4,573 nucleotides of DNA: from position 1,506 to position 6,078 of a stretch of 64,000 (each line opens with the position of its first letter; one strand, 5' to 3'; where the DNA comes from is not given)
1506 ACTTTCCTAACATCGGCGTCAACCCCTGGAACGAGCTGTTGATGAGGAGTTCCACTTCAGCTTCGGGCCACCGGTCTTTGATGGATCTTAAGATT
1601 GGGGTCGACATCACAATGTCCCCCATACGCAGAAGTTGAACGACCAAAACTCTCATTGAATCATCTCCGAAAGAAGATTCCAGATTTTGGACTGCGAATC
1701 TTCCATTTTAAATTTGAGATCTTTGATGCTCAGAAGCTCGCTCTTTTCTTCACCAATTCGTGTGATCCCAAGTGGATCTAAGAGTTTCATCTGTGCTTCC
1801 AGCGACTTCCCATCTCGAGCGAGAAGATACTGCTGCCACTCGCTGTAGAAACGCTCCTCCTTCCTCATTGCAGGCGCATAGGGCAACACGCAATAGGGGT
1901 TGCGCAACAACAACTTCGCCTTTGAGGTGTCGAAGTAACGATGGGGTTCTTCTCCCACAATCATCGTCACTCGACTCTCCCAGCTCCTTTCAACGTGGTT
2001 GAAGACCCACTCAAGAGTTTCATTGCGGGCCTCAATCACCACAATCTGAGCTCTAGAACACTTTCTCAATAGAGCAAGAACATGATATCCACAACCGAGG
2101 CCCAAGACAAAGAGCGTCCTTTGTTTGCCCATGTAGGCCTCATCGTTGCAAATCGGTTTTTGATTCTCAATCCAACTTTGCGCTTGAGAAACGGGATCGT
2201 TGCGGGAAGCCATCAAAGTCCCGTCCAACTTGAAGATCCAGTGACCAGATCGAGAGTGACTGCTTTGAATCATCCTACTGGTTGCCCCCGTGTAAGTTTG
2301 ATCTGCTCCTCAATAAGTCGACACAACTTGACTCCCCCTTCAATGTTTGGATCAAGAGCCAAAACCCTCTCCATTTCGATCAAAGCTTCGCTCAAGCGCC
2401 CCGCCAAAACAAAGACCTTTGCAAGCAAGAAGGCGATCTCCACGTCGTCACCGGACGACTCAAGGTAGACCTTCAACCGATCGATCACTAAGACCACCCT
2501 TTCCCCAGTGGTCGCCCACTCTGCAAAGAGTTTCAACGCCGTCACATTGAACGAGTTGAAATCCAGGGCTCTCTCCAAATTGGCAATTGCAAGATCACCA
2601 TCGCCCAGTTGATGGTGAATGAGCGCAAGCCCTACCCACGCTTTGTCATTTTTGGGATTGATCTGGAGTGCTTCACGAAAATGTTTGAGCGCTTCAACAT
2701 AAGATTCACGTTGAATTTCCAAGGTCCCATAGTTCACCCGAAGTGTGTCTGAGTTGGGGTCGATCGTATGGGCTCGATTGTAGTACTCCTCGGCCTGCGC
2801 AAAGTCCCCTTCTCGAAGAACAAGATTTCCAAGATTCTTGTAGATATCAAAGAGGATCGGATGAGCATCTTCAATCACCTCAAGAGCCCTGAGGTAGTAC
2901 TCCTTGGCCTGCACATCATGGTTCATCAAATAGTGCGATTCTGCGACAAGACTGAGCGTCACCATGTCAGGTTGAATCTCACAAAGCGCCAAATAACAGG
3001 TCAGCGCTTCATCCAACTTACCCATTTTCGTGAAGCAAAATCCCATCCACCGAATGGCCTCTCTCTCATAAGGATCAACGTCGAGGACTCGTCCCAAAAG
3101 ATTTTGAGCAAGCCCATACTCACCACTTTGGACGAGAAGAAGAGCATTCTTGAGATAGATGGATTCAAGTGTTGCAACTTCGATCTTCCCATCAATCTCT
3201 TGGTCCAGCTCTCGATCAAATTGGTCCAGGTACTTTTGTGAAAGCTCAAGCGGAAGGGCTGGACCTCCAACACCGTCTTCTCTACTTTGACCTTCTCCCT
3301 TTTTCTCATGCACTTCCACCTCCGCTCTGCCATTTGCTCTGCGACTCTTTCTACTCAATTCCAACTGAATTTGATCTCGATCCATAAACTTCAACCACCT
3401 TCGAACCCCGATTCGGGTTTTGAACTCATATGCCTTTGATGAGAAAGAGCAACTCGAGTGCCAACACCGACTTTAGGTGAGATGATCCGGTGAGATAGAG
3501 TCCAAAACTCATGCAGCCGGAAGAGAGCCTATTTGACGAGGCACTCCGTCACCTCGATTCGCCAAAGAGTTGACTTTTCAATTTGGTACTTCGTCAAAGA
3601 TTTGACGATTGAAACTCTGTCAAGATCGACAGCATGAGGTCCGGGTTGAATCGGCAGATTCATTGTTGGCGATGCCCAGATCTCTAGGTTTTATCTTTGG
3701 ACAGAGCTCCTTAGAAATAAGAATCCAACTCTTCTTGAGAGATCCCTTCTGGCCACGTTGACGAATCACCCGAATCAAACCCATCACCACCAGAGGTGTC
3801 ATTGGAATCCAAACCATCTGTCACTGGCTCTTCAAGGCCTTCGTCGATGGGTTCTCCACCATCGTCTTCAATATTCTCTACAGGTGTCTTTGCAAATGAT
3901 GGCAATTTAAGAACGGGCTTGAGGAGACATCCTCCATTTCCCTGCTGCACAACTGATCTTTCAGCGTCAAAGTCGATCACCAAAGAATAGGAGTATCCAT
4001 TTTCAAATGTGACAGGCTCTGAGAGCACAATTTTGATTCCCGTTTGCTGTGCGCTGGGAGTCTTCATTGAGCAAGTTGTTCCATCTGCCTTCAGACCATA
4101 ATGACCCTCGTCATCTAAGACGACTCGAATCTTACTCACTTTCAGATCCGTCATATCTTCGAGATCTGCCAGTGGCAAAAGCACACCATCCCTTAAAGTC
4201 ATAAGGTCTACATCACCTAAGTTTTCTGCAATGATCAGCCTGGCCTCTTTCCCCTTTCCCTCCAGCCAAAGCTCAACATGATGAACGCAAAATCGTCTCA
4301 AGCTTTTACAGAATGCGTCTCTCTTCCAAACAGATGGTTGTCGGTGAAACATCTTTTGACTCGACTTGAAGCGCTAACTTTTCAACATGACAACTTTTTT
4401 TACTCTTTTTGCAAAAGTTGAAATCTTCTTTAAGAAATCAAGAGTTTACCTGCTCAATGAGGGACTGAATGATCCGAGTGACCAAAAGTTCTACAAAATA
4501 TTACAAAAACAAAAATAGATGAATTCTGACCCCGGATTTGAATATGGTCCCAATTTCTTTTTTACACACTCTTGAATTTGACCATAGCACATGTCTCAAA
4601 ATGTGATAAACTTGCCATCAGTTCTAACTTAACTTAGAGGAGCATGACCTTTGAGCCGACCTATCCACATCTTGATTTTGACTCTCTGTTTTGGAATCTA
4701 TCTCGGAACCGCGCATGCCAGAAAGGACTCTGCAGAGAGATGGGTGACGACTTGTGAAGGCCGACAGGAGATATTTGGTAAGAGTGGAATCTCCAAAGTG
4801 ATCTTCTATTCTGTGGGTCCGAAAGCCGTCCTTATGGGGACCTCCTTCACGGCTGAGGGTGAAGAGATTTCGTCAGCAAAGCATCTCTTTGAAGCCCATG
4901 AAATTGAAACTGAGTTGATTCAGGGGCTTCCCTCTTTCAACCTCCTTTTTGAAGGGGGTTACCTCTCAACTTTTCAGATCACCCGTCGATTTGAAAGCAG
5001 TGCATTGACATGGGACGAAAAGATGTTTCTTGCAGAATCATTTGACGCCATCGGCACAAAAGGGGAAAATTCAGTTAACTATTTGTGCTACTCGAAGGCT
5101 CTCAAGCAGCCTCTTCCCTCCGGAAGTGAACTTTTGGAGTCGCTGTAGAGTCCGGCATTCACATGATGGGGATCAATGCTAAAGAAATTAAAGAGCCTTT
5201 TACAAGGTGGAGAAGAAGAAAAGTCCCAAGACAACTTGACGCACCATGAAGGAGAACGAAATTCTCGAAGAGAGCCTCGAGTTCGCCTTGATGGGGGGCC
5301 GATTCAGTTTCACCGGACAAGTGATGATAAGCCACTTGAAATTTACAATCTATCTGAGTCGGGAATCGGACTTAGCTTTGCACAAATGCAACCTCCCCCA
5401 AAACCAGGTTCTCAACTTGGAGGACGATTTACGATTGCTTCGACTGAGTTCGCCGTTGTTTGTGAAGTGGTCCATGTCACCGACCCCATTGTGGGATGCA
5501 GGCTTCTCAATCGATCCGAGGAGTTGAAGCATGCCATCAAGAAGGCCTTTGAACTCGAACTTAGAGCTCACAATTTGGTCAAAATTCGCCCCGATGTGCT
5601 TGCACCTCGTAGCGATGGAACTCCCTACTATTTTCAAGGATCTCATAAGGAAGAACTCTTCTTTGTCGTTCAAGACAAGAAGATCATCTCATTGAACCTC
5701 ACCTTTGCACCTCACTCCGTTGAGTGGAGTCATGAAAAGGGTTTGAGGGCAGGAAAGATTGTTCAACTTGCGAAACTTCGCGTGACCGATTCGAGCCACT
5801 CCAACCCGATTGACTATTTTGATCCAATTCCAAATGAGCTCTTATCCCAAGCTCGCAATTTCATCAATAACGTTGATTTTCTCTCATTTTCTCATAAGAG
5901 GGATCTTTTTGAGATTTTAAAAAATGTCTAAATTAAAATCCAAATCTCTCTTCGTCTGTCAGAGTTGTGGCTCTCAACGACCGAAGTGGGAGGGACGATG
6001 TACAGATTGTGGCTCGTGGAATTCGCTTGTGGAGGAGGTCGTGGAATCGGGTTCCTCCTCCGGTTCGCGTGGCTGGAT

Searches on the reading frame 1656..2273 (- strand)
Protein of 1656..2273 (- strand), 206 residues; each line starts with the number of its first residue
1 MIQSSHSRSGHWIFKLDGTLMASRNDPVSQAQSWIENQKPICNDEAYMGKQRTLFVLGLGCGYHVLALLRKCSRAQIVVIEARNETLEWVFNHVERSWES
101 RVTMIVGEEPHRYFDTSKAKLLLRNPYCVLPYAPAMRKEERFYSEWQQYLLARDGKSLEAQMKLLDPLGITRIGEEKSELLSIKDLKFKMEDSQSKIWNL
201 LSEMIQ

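Call 56: search_protein_families(library=pfam, proteins=[window:1656-2273:-], max_evalue=0.001)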
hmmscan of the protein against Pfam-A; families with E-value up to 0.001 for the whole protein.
window:1656-2273:- (206 aa): 1 family
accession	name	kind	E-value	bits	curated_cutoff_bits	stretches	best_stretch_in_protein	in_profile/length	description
PF20157.4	Maf_flag10_N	-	4.3e-05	23.5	23.5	1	47-88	108-149/228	Glycosyltransferase Maf N-terminal domain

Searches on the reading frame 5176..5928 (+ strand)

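Call 56: search_protein_families(library=pfam, proteins=[window:5176-5928:+], max_evalue=0.001)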
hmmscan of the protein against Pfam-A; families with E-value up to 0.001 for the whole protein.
window:5176-5928:+ (251 aa): 1 family
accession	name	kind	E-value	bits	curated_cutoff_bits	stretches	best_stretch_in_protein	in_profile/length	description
PF07238.19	PilZ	-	6.3e-07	30.1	22.5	1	31-122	3-97/102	PilZ domain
